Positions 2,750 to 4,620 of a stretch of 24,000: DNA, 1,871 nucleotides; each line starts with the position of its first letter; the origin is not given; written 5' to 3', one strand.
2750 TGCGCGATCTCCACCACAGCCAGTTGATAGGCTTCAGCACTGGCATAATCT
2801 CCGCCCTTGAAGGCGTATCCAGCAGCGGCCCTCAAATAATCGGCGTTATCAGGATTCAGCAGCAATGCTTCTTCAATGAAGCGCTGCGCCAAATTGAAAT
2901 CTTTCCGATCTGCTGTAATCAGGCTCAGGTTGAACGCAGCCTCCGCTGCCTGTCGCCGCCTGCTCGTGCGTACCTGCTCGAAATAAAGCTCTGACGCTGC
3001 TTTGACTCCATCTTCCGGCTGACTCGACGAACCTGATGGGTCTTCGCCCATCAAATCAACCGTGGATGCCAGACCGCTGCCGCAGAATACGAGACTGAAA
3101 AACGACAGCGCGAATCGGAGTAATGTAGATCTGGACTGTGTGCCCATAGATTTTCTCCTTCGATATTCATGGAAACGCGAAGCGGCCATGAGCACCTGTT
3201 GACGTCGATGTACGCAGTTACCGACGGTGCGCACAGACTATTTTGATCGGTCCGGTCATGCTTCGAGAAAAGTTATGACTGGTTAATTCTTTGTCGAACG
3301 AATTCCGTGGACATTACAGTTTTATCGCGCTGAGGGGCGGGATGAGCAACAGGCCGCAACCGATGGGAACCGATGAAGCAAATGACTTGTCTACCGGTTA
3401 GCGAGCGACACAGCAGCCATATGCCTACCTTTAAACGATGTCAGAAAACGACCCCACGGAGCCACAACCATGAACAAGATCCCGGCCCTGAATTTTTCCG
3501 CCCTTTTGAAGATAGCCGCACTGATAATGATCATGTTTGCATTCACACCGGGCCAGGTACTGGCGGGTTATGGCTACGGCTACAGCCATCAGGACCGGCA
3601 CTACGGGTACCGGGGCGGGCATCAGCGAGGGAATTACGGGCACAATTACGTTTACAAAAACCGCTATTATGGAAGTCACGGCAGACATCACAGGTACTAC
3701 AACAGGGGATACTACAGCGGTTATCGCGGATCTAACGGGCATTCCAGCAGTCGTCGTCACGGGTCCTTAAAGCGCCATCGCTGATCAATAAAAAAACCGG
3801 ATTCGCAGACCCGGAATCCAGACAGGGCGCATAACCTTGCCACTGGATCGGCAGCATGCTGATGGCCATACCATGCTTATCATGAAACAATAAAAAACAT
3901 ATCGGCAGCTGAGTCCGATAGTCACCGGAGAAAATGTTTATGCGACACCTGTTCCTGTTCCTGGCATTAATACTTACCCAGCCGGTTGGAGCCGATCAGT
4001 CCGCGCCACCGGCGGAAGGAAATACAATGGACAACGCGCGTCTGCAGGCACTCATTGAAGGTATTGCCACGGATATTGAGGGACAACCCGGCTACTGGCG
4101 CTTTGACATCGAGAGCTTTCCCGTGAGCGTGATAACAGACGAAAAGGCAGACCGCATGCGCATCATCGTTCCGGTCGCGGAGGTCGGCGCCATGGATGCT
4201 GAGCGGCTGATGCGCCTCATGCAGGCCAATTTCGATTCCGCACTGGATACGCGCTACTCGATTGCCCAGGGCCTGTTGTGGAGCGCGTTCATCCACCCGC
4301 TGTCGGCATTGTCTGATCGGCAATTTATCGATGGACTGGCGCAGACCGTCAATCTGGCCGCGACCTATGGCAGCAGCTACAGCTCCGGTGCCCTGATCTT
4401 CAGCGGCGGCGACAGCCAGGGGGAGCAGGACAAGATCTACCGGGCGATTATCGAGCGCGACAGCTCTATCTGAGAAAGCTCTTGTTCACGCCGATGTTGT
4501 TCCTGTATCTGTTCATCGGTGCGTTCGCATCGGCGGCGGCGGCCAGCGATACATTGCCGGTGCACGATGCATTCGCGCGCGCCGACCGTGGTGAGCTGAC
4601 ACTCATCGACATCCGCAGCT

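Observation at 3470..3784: Secreted 72-residue Gly/Tyr/His/Arg polymer-like protein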

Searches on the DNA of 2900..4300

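Call 39: search_rna_families(source=window, start=2900, end=4300, threshold=evalue, max_evalue=1)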
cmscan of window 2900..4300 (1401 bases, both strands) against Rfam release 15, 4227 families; matches with E-value up to 1: 0.
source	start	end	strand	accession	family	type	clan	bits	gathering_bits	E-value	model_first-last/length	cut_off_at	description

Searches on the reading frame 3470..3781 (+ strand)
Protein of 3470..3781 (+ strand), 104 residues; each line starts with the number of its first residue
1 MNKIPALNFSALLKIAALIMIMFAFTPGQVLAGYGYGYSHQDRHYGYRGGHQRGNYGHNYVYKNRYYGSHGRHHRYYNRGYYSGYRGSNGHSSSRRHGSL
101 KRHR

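Call 5: search_protein_families(library=pfam, proteins=[window:3470-3781:+], max_evalue=0.1)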
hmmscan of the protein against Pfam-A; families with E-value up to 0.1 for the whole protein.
window:3470-3781:+ (104 aa): 0 families

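Call 6: find_homologous_proteins(query=window:3470-3781:+, max_evalue=10)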
Query window:3470-3781:+ (104 aa): 1 proteins with E <= 10 among 2 candidates.
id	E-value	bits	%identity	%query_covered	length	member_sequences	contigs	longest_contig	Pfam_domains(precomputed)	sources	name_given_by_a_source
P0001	7.5e-61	221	100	100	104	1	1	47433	-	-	-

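Call 9: find_encoding_contigs(protein=P0001, flank=6000)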
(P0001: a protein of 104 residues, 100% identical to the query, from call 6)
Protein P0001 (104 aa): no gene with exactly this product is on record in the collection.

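Call 12: search_protein_families(library=ncbifam, proteins=[window:3470-3781:+], max_evalue=10)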
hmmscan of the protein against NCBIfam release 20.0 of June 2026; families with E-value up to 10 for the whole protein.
window:3470-3781:+ (104 aa): 0 families

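Call 28: search_protein_representatives(protein=window:3470-3781:+)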
Query: 104 residues. Proteins with E-value up to 0.001 (for the whole library): 2; up to 1e-10: 1; up to 1e-30: 1. The best 2 are listed.
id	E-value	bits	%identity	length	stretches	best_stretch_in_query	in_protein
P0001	2.4e-61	220.9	100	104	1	1-104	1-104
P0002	5.9e-04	36.2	25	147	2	14-66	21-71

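Call 34: find_related_loci(query=window:3470-3781:+, collection=genome_contigs, flank=6000)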
Query window:3470-3781:+ (104 aa) in genome_contigs; peptide patterns used: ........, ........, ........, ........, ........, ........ (x = any residue, [..] = any of these).
235 stretches matched a pattern, but none encodes a relative of the query by tblastn (E <= 1e-3).

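Call 35: find_related_loci(query=window:3470-3781:+, collection=metagenome_contigs, flank=6000)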
Query window:3470-3781:+ (104 aa) in metagenome_contigs; peptide patterns used: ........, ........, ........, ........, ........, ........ (x = any residue, [..] = any of these).
350 stretches matched a pattern, but none encodes a relative of the query by tblastn (E <= 1e-3).

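Call 74: predict_structure(protein=window:3470-3781:+)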
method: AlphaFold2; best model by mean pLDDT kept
length: 104 residues; sequences in the alignment: 1
mean_pLDDT: 58.7   pTM: 0.28
mean pLDDT of the five models: 58.7, 55.8, 54.9, 54.9, 52.8
residues with pLDDT >= 90: 13; 70-90: 11; 50-70: 42; < 50: 38
segments of 3 or more residues with pLDDT < 50: 60-63, 76-95, 101-103
pLDDT, mean of each block of 10 residues (from residue 1): 80 93 77 55 51 50 49 46 42 48 47
secondary structure, 60 per line:
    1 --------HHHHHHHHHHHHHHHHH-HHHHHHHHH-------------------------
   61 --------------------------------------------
elements in order: H9-25 H27-35

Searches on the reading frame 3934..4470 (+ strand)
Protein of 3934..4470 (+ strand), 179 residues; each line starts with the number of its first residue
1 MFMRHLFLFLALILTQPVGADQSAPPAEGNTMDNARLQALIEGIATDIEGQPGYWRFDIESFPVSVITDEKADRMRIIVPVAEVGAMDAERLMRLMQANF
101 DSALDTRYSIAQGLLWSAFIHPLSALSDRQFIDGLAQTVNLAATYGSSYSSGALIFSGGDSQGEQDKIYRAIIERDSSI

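Call 5: search_protein_families(library=pfam, proteins=[window:3934-4470:+], max_evalue=0.1)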
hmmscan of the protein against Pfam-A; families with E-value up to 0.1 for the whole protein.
window:3934-4470:+ (179 aa): 0 families

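Call 12: search_protein_families(library=ncbifam, proteins=[window:3934-4470:+], max_evalue=10)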
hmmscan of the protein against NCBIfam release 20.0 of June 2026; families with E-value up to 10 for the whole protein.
window:3934-4470:+ (179 aa): 0 families

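Call 36: find_related_loci(query=window:3934-4470:+, collection=genome_contigs, flank=5000)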
Query window:3934-4470:+ (179 aa) in genome_contigs; peptide patterns used: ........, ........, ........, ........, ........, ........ (x = any residue, [..] = any of these).
255 stretches matched a pattern; 137 encode a relative of the query (tblastn E <= 1e-3); the best 80 are kept; 80 distinct loci.
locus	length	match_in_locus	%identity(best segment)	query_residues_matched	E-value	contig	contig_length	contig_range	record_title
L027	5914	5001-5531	78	3-179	2e-93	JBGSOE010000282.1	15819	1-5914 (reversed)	MAG: Thiohalobacterales bacterium isolate JTS-AC272 k141_3524126, whole genome shotgun sequence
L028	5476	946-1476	73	3-179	2e-88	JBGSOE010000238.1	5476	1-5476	MAG: Thiohalobacterales bacterium isolate JTS-AC272 k141_892796, whole genome shotgun sequence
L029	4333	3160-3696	68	3-179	5e-78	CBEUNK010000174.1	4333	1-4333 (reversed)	MAG TPA_asm: uncultured Thiogranum sp. isolate SRR13309658_concoct_20 genome assembly, contig: ERZ26778863.1647, whole g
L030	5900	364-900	63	3-179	1e-72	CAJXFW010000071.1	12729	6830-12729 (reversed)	MAG TPA_asm: uncultured Thiogranum sp. isolate SRR4028170_bin.1_MetaBAT_v2.12.1_MAG genome assembly, contig: NODE_1492_l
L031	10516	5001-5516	65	8-179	4e-70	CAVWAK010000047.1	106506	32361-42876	MAG: uncultured Gammaproteobacteria bacterium isolate MFD03551.bin.1.74 genome assembly, contig: contig_73528, whole gen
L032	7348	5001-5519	63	7-179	5e-70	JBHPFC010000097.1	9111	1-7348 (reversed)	Pseudomonadota bacterium isolate SAG AM-311-I13 NODE_97_length_9111_cov_31.454174, whole genome shotgun sequence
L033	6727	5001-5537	60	3-179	9e-69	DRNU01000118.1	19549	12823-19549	MAG TPA_asm: Gammaproteobacteria bacterium isolate HyVt-519 HyVt-519_k145_351076, whole genome shotgun sequence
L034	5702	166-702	58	3-179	1e-67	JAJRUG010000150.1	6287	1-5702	MAG: Gammaproteobacteria bacterium isolate Dive96_bin10.163 k141_4376397, whole genome shotgun sequence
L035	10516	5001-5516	52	8-179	2e-58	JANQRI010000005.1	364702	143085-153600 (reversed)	MAG: Gammaproteobacteria bacterium isolate IP29b_bin.56 k99_2238097, whole genome shotgun sequence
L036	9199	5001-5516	50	2-179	4e-55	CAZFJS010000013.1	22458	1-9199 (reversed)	MAG TPA_asm: uncultured Gammaproteobacteria bacterium isolate binchicken_co253_215 genome assembly, contig: NODE_1186_le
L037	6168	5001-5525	51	3-175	3e-54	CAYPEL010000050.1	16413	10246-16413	MAG TPA_asm: uncultured Gammaproteobacteria bacterium isolate binchicken_co24_140 genome assembly, contig: NODE_1171_len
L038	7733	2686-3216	53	6-179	7e-54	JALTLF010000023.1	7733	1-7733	MAG: Chromatiales bacterium isolate S139_maxbin2_scaf2bin.311 S139_NODE_12187_length_7733_cov_57.290297, whole genome sh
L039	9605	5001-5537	51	5-175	2e-53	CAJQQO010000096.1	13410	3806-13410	MAG: uncultured Pseudomonadales bacterium isolate 3_20180511_Bin_20180511_Bin_6 genome assembly, contig: c_000004647895,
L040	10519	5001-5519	52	7-175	6e-53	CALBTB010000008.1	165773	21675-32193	MAG TPA_asm: uncultured Gammaproteobacteria bacterium isolate SRR7515933_bin.16_CONCOCT_v1.1_MAG genome assembly, contig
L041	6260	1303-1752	56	24-175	1e-52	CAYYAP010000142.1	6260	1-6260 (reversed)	MAG TPA_asm: uncultured Thiohalobacter sp. isolate binchicken_co253_150 genome assembly, contig: NODE_11023_length_6260_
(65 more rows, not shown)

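Call 38: search_protein_families(library=pfam, proteins=[L040:7946-8407:-], max_evalue=1)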
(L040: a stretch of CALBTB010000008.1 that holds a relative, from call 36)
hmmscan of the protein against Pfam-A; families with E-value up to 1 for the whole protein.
L040:7946-8407:- (154 aa): 0 families
